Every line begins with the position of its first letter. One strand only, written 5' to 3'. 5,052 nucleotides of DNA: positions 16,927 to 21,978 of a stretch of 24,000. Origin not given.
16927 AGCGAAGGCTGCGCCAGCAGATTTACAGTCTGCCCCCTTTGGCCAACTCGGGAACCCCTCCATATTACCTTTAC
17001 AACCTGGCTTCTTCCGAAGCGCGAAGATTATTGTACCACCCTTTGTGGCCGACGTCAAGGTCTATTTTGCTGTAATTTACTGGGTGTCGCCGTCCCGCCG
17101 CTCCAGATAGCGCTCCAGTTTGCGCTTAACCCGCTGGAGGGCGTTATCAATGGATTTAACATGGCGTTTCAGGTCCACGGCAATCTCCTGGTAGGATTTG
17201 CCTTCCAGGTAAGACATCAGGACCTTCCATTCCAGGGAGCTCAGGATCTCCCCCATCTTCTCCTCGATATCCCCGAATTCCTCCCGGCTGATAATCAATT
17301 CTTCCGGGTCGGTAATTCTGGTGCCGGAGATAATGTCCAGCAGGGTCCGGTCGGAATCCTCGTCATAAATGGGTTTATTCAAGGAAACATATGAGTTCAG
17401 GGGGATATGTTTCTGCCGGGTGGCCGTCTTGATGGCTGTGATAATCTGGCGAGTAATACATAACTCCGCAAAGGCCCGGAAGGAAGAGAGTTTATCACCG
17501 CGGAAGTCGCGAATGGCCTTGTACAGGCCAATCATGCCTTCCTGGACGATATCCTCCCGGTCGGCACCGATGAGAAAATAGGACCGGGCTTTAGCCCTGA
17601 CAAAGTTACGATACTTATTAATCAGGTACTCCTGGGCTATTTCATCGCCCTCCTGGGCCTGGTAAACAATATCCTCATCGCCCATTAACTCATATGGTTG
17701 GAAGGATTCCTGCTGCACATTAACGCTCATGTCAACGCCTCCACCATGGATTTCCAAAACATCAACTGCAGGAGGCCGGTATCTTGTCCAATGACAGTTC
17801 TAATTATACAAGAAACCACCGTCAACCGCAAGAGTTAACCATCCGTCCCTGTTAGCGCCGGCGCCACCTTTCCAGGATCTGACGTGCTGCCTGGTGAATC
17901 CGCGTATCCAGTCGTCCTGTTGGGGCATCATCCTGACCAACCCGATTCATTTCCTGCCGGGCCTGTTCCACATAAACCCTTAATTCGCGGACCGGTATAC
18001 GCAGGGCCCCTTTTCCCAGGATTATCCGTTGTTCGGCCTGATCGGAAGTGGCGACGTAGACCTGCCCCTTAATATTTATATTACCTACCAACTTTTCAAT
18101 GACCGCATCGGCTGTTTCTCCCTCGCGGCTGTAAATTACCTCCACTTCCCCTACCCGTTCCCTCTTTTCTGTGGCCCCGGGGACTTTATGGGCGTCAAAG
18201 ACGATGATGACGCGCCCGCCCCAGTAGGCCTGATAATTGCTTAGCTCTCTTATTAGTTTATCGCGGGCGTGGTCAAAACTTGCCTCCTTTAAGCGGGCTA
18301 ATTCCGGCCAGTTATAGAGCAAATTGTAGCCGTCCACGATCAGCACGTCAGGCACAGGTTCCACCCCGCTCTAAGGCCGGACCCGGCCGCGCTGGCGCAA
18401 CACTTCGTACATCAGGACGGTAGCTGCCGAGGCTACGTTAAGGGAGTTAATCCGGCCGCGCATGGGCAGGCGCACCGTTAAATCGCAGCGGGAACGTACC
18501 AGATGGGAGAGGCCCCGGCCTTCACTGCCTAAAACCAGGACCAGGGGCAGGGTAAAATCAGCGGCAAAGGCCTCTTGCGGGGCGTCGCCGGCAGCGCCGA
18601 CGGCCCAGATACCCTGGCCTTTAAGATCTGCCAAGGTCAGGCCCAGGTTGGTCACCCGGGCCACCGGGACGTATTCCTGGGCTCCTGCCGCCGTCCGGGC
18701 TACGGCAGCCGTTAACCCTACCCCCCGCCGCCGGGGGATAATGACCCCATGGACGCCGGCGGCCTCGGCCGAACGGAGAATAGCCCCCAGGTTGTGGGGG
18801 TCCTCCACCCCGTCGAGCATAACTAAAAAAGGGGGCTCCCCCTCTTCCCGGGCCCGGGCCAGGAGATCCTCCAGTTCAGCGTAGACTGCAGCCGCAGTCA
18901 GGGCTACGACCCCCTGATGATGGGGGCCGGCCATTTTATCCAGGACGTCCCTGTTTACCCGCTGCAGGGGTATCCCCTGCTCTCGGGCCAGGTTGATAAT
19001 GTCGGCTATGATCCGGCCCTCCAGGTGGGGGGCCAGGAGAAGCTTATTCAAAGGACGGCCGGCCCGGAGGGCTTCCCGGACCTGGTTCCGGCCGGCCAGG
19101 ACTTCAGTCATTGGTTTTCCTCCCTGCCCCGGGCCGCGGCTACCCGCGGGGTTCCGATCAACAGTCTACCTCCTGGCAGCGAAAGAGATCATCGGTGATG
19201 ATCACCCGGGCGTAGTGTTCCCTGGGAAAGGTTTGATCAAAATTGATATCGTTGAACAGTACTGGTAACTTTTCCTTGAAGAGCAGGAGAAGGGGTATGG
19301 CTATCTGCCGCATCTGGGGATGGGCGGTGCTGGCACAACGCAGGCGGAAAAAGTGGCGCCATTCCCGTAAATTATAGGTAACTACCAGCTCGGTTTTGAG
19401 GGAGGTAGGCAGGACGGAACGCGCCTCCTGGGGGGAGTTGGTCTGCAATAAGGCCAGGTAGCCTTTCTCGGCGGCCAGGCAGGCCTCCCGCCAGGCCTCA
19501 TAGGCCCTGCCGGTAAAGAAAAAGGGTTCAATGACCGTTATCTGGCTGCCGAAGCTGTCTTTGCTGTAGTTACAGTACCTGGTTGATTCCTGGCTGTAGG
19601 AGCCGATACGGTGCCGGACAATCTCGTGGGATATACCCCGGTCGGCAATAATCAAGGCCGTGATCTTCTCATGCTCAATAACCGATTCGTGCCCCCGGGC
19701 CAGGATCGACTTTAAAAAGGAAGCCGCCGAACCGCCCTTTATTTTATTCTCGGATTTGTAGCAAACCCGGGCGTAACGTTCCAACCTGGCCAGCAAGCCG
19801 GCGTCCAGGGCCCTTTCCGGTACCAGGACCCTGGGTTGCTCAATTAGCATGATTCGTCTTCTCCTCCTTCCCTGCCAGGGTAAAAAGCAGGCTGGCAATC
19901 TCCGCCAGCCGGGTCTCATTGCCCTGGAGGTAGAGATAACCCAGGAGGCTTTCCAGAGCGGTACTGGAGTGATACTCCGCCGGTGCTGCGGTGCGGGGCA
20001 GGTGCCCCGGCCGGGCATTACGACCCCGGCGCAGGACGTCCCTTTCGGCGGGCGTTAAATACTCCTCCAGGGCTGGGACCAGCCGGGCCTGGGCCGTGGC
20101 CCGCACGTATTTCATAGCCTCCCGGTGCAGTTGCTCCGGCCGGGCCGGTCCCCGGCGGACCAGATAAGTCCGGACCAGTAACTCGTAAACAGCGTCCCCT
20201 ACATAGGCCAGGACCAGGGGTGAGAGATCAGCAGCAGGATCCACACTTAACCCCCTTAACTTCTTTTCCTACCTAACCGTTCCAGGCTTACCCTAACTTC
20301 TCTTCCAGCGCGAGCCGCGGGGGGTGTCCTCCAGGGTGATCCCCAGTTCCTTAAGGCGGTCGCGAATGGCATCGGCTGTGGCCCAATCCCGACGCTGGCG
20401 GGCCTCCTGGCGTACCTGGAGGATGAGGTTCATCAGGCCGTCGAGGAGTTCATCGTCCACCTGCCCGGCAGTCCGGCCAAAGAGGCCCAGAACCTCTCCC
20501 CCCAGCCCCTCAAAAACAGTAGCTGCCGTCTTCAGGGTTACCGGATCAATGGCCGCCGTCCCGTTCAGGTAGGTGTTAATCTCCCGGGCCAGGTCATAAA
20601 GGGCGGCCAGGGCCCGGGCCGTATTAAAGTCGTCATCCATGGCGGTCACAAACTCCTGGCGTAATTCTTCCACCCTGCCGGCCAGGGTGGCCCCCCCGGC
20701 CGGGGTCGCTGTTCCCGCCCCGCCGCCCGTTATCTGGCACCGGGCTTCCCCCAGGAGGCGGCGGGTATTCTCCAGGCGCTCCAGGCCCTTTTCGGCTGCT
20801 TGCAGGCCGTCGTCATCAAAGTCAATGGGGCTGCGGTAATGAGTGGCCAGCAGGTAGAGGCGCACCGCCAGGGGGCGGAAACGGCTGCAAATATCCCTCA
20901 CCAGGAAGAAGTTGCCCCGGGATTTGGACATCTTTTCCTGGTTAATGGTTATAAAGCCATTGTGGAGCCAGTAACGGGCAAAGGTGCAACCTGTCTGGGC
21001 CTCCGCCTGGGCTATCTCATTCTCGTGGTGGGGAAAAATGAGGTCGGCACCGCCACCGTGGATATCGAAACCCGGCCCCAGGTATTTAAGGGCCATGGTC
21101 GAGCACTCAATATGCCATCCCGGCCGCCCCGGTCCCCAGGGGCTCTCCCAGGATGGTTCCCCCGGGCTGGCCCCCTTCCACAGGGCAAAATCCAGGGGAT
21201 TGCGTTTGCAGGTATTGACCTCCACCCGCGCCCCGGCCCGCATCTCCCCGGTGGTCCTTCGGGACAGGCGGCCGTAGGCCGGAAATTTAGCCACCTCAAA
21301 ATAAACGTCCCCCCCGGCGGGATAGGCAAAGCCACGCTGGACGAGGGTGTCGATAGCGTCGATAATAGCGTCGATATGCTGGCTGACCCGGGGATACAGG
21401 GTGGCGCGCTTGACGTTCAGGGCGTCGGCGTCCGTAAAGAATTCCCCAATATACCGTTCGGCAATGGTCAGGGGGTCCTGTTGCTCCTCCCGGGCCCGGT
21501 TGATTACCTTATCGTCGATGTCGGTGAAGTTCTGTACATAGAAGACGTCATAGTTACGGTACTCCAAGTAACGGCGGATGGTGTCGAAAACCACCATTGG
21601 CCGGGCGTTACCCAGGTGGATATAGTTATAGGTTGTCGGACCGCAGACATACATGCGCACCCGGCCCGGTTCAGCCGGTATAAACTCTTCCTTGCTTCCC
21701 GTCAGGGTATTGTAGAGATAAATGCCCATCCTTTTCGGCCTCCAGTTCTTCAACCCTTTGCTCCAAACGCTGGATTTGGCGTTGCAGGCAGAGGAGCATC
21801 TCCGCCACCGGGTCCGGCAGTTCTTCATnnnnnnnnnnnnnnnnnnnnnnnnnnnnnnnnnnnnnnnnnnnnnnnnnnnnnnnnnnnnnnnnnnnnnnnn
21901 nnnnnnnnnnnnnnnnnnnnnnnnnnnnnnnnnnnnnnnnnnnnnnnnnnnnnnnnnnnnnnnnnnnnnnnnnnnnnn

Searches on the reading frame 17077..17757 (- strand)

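Call 52: search_protein_families(library=pfam, proteins=[window:17077-17757:-])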
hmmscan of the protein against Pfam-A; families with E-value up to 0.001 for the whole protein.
window:17077-17757:- (226 aa): 3 families
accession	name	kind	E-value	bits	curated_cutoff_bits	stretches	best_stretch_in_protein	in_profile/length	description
PF04542.20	Sigma70_r2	-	2.6e-15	56.4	24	1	45-114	1-70/71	Sigma-70 region 2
PF08281.18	Sigma70_r4_2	-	1.2e-08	34.9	25.7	1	179-214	19-54/54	Sigma-70, region 4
PF12645.13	HTH_16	-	0.00021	21.7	22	1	29-86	2-65/65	Helix-turn-helix domain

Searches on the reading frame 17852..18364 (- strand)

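Call 52: search_protein_families(library=pfam, proteins=[window:17852-18364:-])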
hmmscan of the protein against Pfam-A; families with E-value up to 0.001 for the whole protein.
window:17852-18364:- (170 aa): 1 family
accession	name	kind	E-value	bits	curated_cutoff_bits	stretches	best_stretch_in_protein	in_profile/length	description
PF05991.17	NYN_YacP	-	2.6e-51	174.3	24.6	1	8-169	1-166/166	YacP-like NYN domain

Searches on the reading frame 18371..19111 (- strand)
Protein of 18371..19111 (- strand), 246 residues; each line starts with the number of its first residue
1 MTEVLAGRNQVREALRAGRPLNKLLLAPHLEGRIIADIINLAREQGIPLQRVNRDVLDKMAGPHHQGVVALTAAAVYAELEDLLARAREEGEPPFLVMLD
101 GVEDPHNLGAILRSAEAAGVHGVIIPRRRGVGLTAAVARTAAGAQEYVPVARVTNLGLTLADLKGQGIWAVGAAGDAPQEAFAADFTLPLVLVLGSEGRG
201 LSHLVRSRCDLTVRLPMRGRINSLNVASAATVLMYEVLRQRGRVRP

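Call 52: search_protein_families(library=pfam, proteins=[window:18371-19111:-])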
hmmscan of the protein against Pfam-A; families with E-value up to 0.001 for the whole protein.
window:18371-19111:- (246 aa): 2 families
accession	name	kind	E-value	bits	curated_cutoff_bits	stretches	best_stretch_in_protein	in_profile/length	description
PF00588.24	SpoU_methylase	-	2.4e-40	138.4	29.7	1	95-235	2-142/142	SpoU rRNA Methylase family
PF08032.17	SpoU_sub_bind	-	4.1e-18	65.9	22.8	1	5-75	2-73/76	RNA 2'-O ribose methyltransferase substrate binding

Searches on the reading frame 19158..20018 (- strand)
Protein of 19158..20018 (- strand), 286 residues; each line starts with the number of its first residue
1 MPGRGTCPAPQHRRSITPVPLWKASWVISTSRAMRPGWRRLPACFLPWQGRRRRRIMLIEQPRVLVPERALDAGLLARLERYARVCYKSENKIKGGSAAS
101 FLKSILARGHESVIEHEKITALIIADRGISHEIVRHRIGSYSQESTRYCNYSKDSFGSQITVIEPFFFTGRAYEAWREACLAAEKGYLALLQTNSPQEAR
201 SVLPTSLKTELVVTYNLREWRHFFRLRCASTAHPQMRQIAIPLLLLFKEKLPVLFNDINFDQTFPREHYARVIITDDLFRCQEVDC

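Call 52: search_protein_families(library=pfam, proteins=[window:19158-20018:-])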
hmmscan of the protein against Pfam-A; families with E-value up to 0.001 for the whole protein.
window:19158-20018:- (286 aa): 1 family
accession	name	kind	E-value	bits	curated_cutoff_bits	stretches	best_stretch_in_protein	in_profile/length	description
PF02511.20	Thy1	-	4.3e-45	154.3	24.8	1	79-253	13-191/191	Thymidylate synthase complementing protein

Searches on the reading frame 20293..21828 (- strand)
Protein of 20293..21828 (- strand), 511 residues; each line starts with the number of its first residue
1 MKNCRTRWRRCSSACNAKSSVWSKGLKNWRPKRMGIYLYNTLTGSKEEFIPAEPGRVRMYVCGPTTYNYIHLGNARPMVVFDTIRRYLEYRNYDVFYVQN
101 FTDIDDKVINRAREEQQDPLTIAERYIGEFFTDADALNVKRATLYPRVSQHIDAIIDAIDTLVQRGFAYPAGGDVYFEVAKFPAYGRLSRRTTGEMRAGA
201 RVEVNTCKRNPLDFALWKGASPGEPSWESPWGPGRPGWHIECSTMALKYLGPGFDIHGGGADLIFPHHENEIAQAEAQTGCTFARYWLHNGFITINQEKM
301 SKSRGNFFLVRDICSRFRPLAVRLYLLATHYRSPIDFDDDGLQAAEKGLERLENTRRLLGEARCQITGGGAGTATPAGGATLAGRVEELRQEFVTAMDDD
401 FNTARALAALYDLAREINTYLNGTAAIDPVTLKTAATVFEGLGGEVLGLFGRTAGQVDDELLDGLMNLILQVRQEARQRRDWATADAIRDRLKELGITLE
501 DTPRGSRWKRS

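Call 10: search_protein_families(library=ncbifam, proteins=[window:20293-21828:-])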
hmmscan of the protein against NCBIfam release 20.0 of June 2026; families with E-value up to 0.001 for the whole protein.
window:20293-21828:- (511 aa): 15 families
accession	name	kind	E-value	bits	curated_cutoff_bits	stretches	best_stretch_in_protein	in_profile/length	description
TIGR00435.1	cysS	equivalog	5.3e-164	546.7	340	1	37-510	2-465/466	cysteine--tRNA ligase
NF011108.0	PRK14536.1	equivalog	1e-121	407.1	780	1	34-510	1-489/490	cysteine--tRNA ligase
TIGR03447.1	mycothiol_MshC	equivalog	1.1e-84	284.6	485.1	1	35-421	17-389/411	cysteine--1-D-myo-inosityl 2-amino-2-deoxy-alpha-D-glucopyranoside ligase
NF011107.0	PRK14534.1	equivalog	3.2e-68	230.9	744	1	36-510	3-480/481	cysteine--tRNA ligase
TIGR00398.1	metG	equivalog_domain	2.2e-17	63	336.35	2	68-171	12-116/530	methionine--tRNA ligase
NF008900.0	PRK12267.1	equivalog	9.7e-12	44.2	598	1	59-169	6-119/648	methionine--tRNA ligase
NF008957.0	PRK12300.1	subfamily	1.1e-11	43.5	677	1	289-425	616-746/946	leucine--tRNA ligase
TIGR00395.1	leuS_arch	equivalog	3.1e-11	42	648.5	1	289-423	610-741/938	leucine--tRNA ligase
NF001100.0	PRK00133.1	equivalog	5.3e-09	35.2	587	1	285-423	316-455/676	methionine--tRNA ligase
NF009687.0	PRK13208.1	equivalog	2.1e-06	26.2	738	0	285-365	520-600/801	valine--tRNA ligase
NF008859.0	PRK11893.2-1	equivalog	5.4e-05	22.3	553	0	256-327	286-357/498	methionine--tRNA ligase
TIGR00467.1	lysS_arch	equivalog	0.00011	20.8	147.55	0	293-354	266-328/515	lysine--tRNA ligase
NF008863.0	PRK11893.2-5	equivalog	0.00014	20.6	551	0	64-142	14-93/531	methionine--tRNA ligase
TIGR00396.1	leuS_bact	equivalog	0.0003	19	548.4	0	293-355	599-662/843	leucine--tRNA ligase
TIGR00392.1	ileS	equivalog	0.00041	18.6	621.4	0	289-355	600-668/861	isoleucine--tRNA ligase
